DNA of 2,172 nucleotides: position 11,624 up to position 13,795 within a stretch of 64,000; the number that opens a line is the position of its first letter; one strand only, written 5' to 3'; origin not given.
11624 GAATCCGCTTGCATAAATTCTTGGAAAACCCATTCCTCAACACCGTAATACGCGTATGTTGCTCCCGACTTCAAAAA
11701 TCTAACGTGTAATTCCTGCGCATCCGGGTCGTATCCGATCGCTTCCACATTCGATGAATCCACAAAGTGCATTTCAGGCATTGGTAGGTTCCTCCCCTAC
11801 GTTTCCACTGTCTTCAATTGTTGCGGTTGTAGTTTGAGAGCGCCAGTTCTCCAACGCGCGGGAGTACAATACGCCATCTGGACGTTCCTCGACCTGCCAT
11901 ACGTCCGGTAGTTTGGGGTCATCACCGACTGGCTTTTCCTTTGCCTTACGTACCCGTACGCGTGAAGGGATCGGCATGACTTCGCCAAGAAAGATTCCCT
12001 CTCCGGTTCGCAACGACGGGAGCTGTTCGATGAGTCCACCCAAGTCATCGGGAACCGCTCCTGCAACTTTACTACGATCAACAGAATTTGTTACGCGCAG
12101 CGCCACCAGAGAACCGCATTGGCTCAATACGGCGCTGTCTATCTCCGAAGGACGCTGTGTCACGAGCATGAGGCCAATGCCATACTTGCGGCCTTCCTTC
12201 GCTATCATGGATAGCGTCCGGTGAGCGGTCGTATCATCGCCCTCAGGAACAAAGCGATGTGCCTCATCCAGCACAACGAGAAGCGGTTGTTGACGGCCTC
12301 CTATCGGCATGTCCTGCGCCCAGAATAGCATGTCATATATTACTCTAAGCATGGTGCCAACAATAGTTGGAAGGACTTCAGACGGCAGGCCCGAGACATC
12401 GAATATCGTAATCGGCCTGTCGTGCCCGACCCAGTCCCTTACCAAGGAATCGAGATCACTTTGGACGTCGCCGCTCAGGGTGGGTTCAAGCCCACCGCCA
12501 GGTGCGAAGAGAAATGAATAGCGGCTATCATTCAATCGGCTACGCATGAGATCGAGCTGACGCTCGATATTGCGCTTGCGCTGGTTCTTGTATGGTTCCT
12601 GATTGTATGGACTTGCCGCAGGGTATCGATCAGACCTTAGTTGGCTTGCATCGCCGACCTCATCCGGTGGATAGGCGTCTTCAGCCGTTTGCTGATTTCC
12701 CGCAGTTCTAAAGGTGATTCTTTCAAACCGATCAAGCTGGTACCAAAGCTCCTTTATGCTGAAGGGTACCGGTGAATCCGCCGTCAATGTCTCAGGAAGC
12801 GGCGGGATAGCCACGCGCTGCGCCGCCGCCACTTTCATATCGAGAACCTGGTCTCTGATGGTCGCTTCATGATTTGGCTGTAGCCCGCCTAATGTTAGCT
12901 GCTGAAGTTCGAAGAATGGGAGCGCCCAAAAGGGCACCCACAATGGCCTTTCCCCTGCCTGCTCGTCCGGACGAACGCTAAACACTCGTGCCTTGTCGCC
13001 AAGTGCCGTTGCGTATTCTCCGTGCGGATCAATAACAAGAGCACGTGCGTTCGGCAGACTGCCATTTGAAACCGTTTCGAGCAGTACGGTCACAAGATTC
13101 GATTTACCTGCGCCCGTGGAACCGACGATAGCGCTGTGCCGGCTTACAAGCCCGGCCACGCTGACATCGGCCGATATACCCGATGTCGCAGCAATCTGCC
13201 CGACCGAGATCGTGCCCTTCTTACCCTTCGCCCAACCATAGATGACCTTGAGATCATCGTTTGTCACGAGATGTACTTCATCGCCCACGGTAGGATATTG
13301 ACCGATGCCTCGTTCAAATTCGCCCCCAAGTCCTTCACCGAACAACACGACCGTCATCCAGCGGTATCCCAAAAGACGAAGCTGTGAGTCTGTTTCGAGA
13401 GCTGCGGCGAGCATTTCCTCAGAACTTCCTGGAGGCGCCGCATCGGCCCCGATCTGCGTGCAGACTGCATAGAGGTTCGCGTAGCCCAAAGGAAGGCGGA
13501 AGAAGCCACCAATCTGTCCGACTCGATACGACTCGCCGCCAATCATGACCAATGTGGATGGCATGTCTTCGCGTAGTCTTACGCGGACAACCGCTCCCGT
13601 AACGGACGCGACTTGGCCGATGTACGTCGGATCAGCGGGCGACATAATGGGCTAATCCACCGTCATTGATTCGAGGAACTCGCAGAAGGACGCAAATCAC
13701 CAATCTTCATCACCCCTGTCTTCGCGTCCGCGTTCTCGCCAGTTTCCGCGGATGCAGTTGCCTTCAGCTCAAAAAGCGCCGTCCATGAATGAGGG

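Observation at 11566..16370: SIR2-HerA core embedded in a four-gene coupled operon with a Cas4/RecB-DEDD dual nuclease and a KTSC protein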

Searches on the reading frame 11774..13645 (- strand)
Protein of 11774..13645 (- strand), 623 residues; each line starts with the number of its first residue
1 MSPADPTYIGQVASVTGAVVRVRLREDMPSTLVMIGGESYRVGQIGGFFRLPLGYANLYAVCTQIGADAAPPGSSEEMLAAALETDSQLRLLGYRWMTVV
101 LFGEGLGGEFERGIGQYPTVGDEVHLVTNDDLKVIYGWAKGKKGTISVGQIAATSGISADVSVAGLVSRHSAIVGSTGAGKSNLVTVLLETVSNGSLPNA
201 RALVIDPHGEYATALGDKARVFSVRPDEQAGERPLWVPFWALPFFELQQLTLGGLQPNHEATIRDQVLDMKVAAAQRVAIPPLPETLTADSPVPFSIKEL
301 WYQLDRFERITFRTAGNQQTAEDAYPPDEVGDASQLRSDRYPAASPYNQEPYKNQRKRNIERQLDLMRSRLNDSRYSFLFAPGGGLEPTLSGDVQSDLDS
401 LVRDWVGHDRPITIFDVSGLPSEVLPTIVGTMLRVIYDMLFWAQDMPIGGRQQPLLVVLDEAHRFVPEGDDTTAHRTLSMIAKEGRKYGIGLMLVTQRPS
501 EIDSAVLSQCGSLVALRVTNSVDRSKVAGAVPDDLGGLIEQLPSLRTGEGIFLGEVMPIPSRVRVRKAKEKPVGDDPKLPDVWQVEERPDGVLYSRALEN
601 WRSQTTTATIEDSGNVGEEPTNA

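Call 3: search_protein_families(library=pfam, proteins=[window:11774-13645:-], max_evalue=0.01)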
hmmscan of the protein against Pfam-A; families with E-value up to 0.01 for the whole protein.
window:11774-13645:- (623 aa): 8 families
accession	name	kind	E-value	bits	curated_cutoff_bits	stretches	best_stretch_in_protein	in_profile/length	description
PF01935.23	DUF87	-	2.1e-30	106.9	23.2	1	146-434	1-218/220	Helicase HerA, central domain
PF05872.18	HerA_C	-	6.4e-07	28.8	22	1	448-524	251-329/502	Helicase HerA-like C-terminal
PF10412.15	TrwB_AAD_bind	-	1.5e-06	27.8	20.5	1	166-219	13-63/387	Type IV secretion-system coupling protein DNA-binding domain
PF12846.13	AAA_10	-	3.6e-06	26.7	27.5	1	168-210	21-60/362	AAA-like domain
PF01580.24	FtsK_SpoIIIE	-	0.00043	20.2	24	0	143-191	17-62/221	FtsK/SpoIIIE family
PF00270.35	DEAD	-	0.00071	19.8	26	0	427-481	97-145/167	DEAD/DEAH box helicase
PF13401.12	AAA_22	-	0.0048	17.6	27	0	170-207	7-41/130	AAA domain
PF05707.18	Zot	-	0.0077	16.2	20.3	0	409-510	29-139/197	Zonular occludens toxin (Zot)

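Call 4: search_protein_families(library=padloc, proteins=[window:11774-13645:-], max_evalue=0.01)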
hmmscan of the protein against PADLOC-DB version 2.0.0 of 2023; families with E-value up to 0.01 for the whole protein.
window:11774-13645:- (623 aa): 21 families
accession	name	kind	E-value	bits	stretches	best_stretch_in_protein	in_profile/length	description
PDLC04105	HerA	-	3e-154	512.8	1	4-606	7-574/576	-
PDLC04098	HerA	-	4.9e-74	248.1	2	392-602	462-684/686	-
PDLC02188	HerA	-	1.4e-63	213.6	1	108-586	84-563/578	-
PDLC04104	HerA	-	9.8e-62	206.9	2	350-606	123-376/379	-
PDLC04102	HerA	-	2.2e-60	202.7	2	408-588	463-642/654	-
PDLC02185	HerA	-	9.4e-52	174.5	2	372-587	362-583/585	-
PDLC04106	HerA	-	1.9e-48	163.5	2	368-603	430-664/667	-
PDLC04100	HerA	-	4.6e-48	162.3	2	359-587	346-576/580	-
PDLC04103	HerA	-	9.8e-45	150.9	2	400-585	387-576/579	-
PDLC04097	HerA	-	1.3e-34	117.9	2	455-586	475-614/618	-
PDLC04101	HerA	-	4.9e-30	102.6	1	110-429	107-397/400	-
PDLC04140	mad8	-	7.6e-22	76.2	1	168-577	27-311/314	mads_8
PDLC04107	HerA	-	1.8e-15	54.8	1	110-296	108-305/306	-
PDLC01055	HerA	-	7e-15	52.8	2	446-523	411-483/532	Type III coevolved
PDLC04099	HerA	-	5.4e-12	43.5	1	109-213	107-212/214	-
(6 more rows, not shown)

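Call 5: search_protein_families(library=ncbifam, proteins=[window:11774-13645:-], max_evalue=0.01)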
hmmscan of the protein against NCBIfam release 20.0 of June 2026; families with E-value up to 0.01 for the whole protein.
window:11774-13645:- (623 aa): 12 families
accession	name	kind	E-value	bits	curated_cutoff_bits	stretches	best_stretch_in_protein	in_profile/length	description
NF042944.1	HerA_antiphage_2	equivalog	3.9e-67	227.3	850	1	108-586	76-563/576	anti-phage-associated helicase HerA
NF042943.1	HerA_antiphage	equivalog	1.3e-47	162.6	800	2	390-583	371-566/566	anti-phage-associated helicase HerA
NF040937.1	HerA_Thermprot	equivalog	3.5e-41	141.1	800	2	412-586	309-482/487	DNA double-strand break repair helicase HerA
NF040819.1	helicase_HerA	equivalog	9e-39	133.4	970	2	453-571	402-520/561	DNA double-strand break repair helicase HerA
NF053655.1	CedD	equivalog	1.5e-18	66.8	600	2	451-567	417-527/527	DNA-translocating ATPase CedD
NF033849.1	ser_rich_anae_1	subfamily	4e-09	34.4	650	1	402-528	967-1100/1163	serine-rich protein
TIGR03925.1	T7SS_EccC_b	equivalog_domain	7e-08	31.2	346.55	1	456-535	189-269/564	type VII secretion protein EccCb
NF045975.1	VirB4_plasma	equivalog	9.8e-08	30.2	590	1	455-500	761-805/894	Mbov_0397 family ICE element conjugal transfer ATPase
TIGR03924.1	T7SS_EccC_a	equivalog_domain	0.001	17.9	509.15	0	455-517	565-626/673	type VII secretion protein EccCa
NF041017.1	DNA_import_CedB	equivalog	0.0012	17.6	700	0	406-501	431-518/590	DNA import protein CedB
TIGR02746.1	TraC-F-type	equivalog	0.0076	14.2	567.05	0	410-498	601-684/800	type IV secretion system protein TraC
TIGR03928.1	T7_EssCb_Firm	equivalog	0.0078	13.8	778.4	0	479-525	603-650/1296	type VII secretion protein EssC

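Call 24: search_protein_families(library=phrogs, proteins=[window:11774-13645:-], max_evalue=0.01)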
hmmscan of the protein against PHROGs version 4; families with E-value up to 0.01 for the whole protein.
window:11774-13645:- (623 aa): 5 families
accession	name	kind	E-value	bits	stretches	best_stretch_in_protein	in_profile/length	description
phrog_7035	-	unknown function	4.8e-68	231.4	1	8-616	51-660/969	-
phrog_2666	-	head and packaging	3.3e-18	66.7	2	452-532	420-498/555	terminase large subunit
phrog_1358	-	moron, auxiliary metabolic gene and host takeover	1.7e-09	36.8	1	452-525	704-781/1382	FtsK/SpoIIIE-like protein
phrog_5156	-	unknown function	1.7e-05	24.1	1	451-507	655-706/824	-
phrog_197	-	moron, auxiliary metabolic gene and host takeover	0.00029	21.4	1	456-510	103-157/486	Zot-like toxin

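Call 31: search_solved_structures(query=window:11774-13645:-, max_evalue=0.00001, show_alignments=1)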
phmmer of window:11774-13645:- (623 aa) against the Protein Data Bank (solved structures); distinct sequences matched with E-value up to 0.00001: 10.
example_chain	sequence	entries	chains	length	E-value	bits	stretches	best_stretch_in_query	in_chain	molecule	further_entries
8wiv_A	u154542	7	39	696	2e-140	472.4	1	6-604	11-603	Helicase HerA central domain-containing protein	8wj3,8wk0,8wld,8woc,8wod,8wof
8ziq_M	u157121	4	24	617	2.2e-49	171.6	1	107-561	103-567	HerA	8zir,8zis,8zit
9c1m_M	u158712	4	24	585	3.6e-47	164.4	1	98-602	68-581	ATP-binding protein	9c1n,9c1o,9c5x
8xau_A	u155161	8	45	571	2.4e-45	158.3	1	108-601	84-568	ATP-binding protein | HerA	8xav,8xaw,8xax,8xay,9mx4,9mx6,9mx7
9x1l_A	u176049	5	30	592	5.4e-32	114.2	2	452-569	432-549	DNA helicase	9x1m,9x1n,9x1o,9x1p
8j4u_M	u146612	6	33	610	2.6e-29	105.4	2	409-583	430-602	Nucleoside triphosphate hydrolase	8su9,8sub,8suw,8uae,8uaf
4d2i_A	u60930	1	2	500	5.9e-29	104.2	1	412-584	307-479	HERA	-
8yho_A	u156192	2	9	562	1.5e-26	96.2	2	456-567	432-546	DUF87 domain-containing protein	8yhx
8wet_A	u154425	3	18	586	6.6e-12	47.9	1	434-522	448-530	TdpA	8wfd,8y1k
7f6d_B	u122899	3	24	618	1.5e-06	30.2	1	387-521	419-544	HerA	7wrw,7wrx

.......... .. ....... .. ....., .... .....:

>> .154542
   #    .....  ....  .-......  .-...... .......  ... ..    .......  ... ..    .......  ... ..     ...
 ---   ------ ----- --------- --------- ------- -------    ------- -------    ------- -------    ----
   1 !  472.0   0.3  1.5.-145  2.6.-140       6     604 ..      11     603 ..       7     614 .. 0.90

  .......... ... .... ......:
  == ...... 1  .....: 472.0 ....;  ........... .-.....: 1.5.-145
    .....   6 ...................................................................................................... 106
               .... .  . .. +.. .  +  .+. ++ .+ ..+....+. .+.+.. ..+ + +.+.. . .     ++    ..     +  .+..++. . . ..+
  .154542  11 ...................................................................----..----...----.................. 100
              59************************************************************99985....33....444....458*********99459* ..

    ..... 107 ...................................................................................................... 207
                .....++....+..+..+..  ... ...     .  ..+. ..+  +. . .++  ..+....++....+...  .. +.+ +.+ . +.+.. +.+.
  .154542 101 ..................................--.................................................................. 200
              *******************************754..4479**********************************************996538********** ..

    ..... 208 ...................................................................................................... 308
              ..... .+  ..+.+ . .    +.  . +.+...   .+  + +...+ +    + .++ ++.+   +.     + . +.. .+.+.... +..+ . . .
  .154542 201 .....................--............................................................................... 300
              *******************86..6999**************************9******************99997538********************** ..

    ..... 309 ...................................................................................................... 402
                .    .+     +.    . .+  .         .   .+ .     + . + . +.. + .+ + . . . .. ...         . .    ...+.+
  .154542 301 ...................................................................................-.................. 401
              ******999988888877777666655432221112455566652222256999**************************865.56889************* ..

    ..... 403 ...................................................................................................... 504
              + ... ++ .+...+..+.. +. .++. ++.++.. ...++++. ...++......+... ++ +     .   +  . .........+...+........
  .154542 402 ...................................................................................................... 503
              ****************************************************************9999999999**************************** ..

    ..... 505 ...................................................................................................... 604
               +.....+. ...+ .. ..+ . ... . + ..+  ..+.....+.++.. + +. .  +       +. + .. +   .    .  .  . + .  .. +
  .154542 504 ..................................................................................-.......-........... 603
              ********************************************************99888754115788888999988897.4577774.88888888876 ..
